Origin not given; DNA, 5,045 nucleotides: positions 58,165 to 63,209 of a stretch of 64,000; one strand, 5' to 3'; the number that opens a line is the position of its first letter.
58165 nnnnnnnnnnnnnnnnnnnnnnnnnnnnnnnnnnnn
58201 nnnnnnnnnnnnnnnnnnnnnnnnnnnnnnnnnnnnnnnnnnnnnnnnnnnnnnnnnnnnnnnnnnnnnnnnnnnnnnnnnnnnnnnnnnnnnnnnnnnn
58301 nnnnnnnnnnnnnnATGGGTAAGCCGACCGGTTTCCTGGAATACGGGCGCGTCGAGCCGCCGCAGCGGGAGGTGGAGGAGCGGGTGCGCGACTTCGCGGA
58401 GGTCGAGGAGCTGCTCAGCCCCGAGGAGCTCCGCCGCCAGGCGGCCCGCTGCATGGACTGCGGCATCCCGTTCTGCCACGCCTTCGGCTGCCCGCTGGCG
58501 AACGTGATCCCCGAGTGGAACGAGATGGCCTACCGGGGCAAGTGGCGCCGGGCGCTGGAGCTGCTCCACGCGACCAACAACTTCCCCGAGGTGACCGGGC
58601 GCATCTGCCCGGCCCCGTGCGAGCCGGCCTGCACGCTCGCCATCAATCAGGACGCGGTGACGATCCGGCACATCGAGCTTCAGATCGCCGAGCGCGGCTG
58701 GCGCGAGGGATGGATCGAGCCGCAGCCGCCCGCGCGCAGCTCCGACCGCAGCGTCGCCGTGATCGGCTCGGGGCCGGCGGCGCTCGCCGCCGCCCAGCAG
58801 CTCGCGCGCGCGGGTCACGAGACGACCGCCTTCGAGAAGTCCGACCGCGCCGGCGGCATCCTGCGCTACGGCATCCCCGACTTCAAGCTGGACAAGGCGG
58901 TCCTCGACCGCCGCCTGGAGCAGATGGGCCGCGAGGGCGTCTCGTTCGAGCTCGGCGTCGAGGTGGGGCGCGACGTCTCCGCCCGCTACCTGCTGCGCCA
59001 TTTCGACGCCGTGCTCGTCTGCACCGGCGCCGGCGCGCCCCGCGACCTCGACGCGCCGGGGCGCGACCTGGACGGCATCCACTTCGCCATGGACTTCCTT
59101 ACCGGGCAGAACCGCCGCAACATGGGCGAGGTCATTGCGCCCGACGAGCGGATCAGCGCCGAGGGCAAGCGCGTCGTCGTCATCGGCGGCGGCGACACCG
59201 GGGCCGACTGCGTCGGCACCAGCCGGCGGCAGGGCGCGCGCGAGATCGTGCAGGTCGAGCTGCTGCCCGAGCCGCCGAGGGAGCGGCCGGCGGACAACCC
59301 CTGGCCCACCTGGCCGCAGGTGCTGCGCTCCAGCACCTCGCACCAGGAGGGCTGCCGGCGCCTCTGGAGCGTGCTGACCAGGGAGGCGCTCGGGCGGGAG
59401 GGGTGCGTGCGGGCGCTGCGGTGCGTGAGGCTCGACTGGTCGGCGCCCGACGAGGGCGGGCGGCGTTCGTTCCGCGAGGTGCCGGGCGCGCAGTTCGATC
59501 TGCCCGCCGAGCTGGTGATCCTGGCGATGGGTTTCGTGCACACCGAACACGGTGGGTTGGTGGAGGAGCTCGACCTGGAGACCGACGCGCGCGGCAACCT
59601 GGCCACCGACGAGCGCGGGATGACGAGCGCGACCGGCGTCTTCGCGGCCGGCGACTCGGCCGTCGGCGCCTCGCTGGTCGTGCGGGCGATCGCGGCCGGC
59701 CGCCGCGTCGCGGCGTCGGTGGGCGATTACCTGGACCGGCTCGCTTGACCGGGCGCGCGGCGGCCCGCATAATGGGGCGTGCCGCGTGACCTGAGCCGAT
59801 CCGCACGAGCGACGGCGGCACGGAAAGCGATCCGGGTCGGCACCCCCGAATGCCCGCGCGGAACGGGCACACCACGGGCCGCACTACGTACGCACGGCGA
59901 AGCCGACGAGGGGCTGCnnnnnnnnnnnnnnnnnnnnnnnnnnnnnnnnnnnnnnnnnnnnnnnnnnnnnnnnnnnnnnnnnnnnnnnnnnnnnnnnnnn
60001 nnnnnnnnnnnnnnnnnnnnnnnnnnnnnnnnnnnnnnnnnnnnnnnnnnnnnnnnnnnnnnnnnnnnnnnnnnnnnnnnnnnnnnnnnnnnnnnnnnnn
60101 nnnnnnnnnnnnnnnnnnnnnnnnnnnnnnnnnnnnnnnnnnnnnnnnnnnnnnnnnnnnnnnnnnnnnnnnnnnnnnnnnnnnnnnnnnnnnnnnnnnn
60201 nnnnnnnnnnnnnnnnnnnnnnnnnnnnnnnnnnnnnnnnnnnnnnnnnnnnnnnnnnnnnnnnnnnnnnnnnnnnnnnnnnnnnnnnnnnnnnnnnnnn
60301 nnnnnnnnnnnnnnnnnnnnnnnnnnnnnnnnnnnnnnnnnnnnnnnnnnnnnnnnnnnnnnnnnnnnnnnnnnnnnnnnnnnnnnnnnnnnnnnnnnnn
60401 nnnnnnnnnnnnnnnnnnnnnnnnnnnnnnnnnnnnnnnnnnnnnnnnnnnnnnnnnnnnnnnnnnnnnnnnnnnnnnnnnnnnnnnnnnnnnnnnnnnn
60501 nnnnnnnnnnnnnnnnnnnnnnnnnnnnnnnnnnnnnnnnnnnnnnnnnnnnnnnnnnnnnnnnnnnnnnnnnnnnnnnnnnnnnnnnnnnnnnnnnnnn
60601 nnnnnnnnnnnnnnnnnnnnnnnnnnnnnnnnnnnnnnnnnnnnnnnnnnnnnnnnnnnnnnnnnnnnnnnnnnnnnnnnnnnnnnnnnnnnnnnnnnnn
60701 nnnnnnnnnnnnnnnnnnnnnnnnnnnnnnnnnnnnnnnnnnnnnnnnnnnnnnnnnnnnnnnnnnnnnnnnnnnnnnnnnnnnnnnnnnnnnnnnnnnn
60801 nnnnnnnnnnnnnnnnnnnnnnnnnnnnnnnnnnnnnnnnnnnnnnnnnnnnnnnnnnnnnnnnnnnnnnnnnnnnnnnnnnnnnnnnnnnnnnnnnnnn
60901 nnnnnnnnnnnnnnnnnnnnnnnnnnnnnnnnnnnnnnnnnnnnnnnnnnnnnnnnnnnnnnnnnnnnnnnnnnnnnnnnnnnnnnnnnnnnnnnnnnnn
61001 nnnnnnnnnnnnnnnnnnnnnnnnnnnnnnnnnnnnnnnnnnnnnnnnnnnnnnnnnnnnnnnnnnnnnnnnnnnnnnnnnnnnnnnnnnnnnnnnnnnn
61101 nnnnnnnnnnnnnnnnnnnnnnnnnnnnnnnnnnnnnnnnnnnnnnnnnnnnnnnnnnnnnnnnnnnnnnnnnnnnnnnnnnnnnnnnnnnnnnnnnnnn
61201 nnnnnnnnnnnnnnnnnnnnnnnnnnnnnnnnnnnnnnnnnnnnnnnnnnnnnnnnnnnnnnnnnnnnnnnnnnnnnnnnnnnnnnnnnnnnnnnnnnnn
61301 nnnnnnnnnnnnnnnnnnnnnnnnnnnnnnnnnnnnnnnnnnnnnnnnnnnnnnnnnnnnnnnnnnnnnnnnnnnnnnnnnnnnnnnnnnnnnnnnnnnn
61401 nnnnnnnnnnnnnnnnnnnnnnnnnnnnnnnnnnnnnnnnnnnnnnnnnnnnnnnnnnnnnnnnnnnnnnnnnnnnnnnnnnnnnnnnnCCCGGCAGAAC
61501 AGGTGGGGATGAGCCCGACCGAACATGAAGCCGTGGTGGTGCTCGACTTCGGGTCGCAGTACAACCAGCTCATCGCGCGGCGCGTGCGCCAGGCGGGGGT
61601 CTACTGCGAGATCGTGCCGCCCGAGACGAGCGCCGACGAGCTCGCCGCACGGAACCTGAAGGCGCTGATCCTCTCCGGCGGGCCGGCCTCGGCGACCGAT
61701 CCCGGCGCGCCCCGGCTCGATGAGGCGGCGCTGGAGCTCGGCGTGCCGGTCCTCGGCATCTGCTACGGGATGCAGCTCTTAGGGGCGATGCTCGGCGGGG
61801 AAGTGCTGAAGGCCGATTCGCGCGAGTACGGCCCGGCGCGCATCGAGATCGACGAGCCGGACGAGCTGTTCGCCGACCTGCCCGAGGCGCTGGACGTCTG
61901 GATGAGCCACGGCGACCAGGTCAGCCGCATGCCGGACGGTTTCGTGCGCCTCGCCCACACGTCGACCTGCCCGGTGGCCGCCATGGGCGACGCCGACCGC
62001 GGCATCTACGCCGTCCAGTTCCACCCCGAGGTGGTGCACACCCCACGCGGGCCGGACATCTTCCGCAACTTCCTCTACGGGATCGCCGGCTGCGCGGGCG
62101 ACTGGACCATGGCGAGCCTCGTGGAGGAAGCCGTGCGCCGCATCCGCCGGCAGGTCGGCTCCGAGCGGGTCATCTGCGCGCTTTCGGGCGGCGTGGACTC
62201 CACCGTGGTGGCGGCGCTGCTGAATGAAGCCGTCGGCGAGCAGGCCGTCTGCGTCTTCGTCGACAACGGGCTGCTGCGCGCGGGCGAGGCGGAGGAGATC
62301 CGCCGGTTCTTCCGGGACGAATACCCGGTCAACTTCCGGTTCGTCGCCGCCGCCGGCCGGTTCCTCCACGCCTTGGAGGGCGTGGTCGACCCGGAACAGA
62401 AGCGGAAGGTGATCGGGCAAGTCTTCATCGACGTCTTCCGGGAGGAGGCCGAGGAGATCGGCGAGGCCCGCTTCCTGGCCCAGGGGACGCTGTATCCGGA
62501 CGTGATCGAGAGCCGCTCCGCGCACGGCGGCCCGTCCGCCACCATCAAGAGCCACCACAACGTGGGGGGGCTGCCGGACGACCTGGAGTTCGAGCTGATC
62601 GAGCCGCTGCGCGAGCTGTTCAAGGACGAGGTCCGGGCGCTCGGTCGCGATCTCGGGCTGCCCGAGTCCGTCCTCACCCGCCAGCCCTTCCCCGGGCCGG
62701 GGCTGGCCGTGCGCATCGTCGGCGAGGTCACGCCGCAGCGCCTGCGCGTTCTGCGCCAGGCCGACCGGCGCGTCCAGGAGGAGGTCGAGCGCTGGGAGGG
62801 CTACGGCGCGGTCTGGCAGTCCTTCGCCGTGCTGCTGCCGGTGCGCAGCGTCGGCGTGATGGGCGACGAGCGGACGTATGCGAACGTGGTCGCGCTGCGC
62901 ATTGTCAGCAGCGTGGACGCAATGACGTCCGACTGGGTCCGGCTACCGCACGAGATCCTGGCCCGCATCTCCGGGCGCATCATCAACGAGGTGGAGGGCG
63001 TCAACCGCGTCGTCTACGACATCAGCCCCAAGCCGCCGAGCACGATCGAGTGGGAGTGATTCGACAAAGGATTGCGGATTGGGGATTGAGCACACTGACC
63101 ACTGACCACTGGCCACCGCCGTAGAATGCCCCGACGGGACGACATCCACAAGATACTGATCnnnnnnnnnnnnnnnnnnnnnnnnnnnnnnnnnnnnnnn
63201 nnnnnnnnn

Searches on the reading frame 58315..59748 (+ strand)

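Call 23: search_protein_families(library=pfam, proteins=[window:58315-59748:+])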
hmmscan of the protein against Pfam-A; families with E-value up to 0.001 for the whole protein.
window:58315-59748:+ (477 aa): 10 families
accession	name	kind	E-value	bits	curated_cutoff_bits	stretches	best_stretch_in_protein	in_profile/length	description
PF07992.20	Pyr_redox_2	-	4.1e-25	89.2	26.1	1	146-462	2-291/291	Pyridine nucleotide-disulphide oxidoreductase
PF14691.11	Fer4_20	-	9e-23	80.7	25.8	1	23-131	1-111/113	Dihydroprymidine dehydrogenase domain II, 4Fe-4S cluster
PF13450.12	NAD_binding_8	-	5e-08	33.5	21.9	1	149-181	1-33/68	NAD(P)-binding Rossmann-like domain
PF00070.33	Pyr_redox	-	2.5e-07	31.6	22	0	146-179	1-34/82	Pyridine nucleotide-disulphide oxidoreductase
PF00743.25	FMO-like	-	1.6e-05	24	22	0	145-185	2-42/532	Flavin-binding monooxygenase-like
PF12831.13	FAD_oxidored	-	5.9e-05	23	27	1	147-183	2-38/416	FAD dependent oxidoreductase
PF01593.30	Amino_oxidase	-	0.00019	21.3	19.8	1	157-181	4-28/443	Flavin containing amine oxidoreductase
PF13241.12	NAD_binding_7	-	0.00024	22.1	22.1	0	143-176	6-39/104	Putative NAD(P)-binding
PF00890.30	FAD_binding_2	-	0.00034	20.4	20.4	1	147-181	2-36/414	FAD binding domain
PF03486.20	HI0933_like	-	0.00085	19.3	50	0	146-180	2-36/244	HI0933-like protein Rossmann domain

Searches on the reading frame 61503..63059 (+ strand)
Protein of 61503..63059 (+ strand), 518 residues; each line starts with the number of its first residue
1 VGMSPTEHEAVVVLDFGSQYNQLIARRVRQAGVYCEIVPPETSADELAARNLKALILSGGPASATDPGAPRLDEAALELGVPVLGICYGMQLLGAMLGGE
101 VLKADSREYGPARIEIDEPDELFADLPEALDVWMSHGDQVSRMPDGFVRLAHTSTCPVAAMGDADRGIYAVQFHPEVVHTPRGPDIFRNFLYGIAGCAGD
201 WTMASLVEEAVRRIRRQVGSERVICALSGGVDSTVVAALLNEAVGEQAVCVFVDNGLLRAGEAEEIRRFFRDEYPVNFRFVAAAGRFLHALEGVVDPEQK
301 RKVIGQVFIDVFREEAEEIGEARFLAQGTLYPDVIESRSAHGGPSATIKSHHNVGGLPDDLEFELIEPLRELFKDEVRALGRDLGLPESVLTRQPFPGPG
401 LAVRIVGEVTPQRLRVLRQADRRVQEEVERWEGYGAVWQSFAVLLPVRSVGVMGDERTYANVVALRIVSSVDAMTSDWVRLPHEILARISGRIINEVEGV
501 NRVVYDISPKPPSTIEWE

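Call 23: search_protein_families(library=pfam, proteins=[window:61503-63059:+])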
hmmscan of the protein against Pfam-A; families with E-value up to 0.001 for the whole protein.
window:61503-63059:+ (518 aa): 6 families
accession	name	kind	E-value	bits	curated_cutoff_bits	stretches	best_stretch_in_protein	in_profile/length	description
PF00117.34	GATase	-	1.1e-45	156.1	22.8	1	12-192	1-188/190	Glutamine amidotransferase class-I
PF00958.27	GMP_synt_C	-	3.2e-42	142.9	27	1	426-517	1-92/92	GMP synthase C terminal domain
PF02540.23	NAD_synthase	-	1.1e-10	41.6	21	1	209-250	7-48/242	NAD synthase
PF07722.19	Peptidase_C26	-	8.6e-10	39.2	20.5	1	72-176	97-219/219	Peptidase C26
PF00733.27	Asn_synthase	-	3.8e-05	23.9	21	1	204-245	3-42/354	Asparagine synthase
PF03054.22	tRNA_Me_trans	-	4.5e-05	23.6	20.6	1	222-255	2-34/202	tRNA methyl transferase HUP domain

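Call 44: find_homologous_proteins(query=window:61503-63059:+, max_evalue=1e-150)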
Query window:61503-63059:+ (518 aa): 7976 proteins with E <= 1e-150 among 8000 candidates; the best 120 are listed.
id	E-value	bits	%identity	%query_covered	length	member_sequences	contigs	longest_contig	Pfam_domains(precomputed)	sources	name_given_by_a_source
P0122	0.0e+0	1156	100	100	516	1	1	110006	PF00958.28,PF07722.20,PF00117.35,PF02540.24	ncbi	-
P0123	2.0e-259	880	75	100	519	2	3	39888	PF00958.28,PF07722.20,PF00117.35,PF02540.24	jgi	jgi:GMP synthase (glutamine-hydrolysing)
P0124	6.7e-259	878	75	98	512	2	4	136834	PF00958.28,PF07722.20,PF00117.35,PF02540.24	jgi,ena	jgi:GMP synthase (glutamine-hydrolysing)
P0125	5.3e-255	865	75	100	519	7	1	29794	PF00958.28,PF07722.20,PF00117.35,PF02540.24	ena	-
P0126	2.8e-254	863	74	98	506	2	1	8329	PF00958.28,PF07722.20,PF00117.35,PF02540.24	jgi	jgi:GMP synthase (glutamine-hydrolysing)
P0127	4.9e-254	862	74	98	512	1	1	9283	PF00958.28,PF07722.20,PF00117.35,PF02540.24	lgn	-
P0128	1.2e-253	861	74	99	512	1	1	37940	PF00958.28,PF07722.20,PF00117.35,PF02540.24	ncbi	-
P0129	1.2e-253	861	74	100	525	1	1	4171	PF00958.28,PF07722.20,PF00117.35,PF02540.24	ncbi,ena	-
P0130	3.7e-252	856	74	99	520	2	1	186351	PF00958.28,PF07722.20,PF00117.35,PF02540.24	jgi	jgi:GMP synthase (glutamine-hydrolysing)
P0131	5.5e-252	855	74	99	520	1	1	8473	PF00958.28,PF07722.20,PF00117.35,PF02540.24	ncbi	-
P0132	2.4e-250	850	73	99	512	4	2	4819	PF00958.28,PF07722.20,PF00117.35,PF02540.24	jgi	jgi:GMP synthase (glutamine-hydrolysing)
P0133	2.5e-250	850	72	98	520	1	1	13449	PF00958.28,PF07722.20,PF00117.35,PF02540.24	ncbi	-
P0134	2.5e-250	850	73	99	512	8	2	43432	PF00958.28,PF07722.20,PF00117.35,PF02540.24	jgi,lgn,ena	-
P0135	2.5e-250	850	73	98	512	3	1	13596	PF00958.28,PF07722.20,PF00117.35,PF02540.24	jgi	-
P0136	2.7e-249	846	73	99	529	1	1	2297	PF00958.28,PF07722.20,PF00117.35,PF02540.24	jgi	jgi:GMP synthase (glutamine-hydrolysing)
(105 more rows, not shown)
